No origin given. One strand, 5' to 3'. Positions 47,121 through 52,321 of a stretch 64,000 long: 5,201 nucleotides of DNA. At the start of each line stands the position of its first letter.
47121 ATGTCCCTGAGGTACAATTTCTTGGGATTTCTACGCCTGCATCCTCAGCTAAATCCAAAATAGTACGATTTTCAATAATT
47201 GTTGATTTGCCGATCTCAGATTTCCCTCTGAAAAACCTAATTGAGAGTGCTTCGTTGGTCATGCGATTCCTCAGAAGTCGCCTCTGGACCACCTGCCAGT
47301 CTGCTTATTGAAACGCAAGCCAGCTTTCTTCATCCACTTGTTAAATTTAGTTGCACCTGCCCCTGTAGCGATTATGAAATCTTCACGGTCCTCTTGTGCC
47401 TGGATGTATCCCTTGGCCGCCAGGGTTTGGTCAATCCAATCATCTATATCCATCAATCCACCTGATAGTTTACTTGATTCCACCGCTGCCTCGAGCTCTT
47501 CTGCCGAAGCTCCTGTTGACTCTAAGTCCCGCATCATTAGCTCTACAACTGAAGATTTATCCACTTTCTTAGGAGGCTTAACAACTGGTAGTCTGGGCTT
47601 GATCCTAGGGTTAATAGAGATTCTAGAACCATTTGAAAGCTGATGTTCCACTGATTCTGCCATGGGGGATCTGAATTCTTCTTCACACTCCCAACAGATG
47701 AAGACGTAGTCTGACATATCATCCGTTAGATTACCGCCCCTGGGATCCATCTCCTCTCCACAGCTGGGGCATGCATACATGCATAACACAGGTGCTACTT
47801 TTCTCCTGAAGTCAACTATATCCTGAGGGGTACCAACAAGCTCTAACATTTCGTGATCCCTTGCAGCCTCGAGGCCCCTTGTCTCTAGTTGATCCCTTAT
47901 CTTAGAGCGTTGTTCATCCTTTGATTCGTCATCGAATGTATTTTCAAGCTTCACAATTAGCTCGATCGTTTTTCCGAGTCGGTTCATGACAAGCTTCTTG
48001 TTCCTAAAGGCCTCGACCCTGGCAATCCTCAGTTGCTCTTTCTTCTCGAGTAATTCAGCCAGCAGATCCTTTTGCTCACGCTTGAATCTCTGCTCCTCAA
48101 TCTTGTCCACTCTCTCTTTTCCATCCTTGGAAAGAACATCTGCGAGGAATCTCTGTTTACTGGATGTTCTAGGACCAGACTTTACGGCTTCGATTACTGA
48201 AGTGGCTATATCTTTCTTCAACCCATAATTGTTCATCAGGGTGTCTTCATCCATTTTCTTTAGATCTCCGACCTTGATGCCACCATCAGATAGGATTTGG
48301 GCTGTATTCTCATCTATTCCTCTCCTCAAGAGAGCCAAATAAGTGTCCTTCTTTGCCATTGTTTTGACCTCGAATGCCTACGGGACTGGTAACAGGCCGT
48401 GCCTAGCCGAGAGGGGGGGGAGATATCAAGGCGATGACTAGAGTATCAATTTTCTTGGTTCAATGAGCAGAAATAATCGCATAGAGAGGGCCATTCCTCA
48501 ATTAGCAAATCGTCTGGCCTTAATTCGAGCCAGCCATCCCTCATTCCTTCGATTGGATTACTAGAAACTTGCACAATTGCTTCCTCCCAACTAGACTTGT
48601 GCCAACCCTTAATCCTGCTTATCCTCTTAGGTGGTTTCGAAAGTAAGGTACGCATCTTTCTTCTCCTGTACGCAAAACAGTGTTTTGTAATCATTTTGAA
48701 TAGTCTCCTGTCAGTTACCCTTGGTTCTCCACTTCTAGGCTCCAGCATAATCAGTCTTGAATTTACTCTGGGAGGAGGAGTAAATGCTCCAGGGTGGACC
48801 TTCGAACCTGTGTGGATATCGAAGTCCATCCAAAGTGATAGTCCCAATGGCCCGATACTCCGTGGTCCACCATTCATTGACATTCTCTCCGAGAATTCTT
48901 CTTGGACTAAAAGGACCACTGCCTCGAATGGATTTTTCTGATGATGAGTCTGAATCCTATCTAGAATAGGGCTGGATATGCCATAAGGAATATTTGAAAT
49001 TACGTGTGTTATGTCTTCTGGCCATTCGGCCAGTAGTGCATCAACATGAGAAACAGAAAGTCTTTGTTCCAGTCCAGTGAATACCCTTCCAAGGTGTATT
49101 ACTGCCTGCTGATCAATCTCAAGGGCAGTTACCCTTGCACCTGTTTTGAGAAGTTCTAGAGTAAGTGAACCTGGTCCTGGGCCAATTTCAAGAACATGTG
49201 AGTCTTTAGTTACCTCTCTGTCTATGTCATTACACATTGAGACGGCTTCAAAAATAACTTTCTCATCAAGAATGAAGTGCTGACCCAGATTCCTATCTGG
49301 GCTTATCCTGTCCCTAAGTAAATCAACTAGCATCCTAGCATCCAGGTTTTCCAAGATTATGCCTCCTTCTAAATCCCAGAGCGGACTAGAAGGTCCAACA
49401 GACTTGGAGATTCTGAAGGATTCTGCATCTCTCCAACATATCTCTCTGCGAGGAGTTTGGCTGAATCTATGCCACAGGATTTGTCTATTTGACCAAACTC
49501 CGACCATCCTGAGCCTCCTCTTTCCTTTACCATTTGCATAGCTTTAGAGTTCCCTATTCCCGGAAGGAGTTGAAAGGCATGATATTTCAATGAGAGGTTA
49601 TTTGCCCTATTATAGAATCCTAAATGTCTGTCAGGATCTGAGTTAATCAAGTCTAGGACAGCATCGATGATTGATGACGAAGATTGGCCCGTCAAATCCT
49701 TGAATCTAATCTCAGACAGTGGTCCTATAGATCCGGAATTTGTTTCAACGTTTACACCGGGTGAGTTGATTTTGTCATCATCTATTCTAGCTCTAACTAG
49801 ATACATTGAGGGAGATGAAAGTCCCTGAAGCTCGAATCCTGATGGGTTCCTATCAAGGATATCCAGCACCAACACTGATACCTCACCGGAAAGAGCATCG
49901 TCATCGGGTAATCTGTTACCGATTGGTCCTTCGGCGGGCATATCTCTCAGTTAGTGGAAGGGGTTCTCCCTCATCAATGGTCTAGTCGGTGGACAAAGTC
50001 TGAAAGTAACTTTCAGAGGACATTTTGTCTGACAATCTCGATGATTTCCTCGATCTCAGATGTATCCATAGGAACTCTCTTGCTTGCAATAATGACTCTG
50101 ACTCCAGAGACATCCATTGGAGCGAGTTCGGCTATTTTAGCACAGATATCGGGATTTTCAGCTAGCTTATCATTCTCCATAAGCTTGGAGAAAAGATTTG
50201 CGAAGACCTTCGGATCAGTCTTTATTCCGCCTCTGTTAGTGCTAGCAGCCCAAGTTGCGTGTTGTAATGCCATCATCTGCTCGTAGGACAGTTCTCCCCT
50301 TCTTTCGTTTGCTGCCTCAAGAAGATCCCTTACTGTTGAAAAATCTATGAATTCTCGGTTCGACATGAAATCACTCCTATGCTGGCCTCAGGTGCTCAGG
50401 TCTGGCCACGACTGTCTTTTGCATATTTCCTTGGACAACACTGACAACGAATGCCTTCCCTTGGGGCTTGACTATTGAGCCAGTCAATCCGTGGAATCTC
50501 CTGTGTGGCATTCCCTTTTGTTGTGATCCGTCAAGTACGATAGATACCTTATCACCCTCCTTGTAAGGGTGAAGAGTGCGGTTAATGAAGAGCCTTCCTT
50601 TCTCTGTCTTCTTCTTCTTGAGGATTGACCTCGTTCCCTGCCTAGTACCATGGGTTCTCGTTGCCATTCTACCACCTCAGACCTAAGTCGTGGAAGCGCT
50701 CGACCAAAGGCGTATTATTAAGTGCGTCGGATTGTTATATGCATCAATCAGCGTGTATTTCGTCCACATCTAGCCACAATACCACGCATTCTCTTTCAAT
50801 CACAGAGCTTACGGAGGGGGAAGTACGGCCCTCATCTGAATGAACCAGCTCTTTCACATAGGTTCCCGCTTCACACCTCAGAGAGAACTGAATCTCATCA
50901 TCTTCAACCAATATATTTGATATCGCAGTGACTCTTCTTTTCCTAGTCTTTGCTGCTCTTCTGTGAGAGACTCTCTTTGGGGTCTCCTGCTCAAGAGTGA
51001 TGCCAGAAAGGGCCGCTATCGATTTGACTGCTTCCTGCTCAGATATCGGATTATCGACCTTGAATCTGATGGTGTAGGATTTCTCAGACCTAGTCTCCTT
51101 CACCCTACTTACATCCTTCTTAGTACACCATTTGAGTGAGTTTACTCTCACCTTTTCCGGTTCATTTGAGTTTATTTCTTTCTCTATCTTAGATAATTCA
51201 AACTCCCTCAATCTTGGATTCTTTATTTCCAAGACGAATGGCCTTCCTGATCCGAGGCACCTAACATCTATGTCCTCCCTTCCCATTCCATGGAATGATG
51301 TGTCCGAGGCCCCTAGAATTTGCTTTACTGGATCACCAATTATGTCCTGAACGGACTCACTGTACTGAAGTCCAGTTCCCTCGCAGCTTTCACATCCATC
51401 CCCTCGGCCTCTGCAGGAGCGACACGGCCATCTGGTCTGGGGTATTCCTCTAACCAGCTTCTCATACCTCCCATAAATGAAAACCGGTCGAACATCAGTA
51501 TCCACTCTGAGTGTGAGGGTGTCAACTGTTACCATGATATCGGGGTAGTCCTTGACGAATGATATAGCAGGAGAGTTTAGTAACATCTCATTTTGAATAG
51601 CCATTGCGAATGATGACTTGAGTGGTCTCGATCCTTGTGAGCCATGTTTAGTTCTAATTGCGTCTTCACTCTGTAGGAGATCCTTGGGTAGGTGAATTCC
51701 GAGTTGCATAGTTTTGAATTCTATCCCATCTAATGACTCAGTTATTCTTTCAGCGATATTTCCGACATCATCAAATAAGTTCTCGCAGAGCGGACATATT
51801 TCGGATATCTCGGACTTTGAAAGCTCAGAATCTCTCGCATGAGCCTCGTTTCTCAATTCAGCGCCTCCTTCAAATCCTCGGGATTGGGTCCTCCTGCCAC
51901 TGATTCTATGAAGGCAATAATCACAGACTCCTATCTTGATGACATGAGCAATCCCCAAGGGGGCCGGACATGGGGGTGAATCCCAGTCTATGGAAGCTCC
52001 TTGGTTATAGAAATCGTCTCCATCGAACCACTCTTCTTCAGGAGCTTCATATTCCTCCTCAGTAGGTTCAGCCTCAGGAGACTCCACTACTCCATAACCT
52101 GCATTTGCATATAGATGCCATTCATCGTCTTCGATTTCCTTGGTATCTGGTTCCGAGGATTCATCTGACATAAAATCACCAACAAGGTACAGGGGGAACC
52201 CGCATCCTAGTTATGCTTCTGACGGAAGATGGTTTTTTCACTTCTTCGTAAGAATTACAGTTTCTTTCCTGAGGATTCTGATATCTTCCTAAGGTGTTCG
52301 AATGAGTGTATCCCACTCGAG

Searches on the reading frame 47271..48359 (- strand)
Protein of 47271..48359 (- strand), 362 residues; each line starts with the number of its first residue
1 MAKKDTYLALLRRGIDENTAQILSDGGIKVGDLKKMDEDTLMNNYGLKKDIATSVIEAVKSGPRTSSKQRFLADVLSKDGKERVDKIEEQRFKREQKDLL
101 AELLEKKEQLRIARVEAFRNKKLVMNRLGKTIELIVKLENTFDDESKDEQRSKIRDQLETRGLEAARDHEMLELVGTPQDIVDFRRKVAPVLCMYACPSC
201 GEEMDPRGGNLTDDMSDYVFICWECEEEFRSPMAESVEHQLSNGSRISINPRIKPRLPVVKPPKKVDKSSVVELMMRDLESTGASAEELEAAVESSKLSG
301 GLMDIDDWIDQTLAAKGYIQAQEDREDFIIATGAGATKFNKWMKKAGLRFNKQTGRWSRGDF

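Call 67: search_protein_families(library=pfam, proteins=[window:47271-48359:-], max_evalue=0.00001)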
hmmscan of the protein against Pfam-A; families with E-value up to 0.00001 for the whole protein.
window:47271-48359:- (362 aa): 0 families

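Call 70: search_protein_families(library=pfam, proteins=[window:47271-48359:-], max_evalue=0.1)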
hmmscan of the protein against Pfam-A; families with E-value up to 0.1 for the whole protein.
window:47271-48359:- (362 aa): 3 families
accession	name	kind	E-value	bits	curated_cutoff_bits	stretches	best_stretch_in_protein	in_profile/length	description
PF14520.12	HHH_5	-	0.012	16.5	27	1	14-60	9-56/57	Helix-hairpin-helix domain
PF24273.1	TRASH_HVO_1752_C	-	0.017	15.7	27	1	196-230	3-37/47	HVO_1752, C-terminal TRASH domain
PF24460.1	DUF7575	-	0.055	13.3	28.5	1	196-206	5-15/28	Domain of unknown function (DUF7575)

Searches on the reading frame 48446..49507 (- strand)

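Call 67: search_protein_families(library=pfam, proteins=[window:48446-49507:-], max_evalue=0.00001)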
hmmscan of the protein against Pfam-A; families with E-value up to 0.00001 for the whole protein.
window:48446-49507:- (353 aa): 1 family
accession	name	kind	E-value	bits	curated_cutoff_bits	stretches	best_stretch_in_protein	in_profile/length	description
PF00398.26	RrnaAD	-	1.8e-39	135.9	24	1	72-290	6-224/263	Ribosomal RNA adenine dimethylase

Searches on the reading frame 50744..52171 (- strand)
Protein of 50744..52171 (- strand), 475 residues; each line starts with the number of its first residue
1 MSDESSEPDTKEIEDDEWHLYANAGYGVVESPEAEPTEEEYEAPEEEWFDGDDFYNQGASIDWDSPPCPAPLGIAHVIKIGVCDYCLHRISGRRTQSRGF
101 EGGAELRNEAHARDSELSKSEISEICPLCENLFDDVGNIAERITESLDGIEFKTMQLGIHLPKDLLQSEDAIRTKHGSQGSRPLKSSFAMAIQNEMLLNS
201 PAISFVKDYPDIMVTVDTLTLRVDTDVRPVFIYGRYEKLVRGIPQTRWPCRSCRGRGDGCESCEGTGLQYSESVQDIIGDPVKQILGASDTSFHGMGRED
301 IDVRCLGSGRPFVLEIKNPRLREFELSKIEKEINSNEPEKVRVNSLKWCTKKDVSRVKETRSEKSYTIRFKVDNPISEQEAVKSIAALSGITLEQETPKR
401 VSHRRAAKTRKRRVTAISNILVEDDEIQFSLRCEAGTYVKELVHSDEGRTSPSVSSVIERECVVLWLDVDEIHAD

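Call 67: search_protein_families(library=pfam, proteins=[window:50744-52171:-], max_evalue=0.00001)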
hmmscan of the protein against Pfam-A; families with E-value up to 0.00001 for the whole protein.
window:50744-52171:- (475 aa): 2 families
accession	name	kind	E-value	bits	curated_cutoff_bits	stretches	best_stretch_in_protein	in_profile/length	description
PF21238.2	Pus10_C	-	3e-70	236.8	27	1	231-472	1-231/232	Pus10, C-terminal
PF22023.1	Pus10_THUMP_arc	-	4.4e-08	33.6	28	1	139-217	1-78/78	Pus10 THUMP domain, archaeal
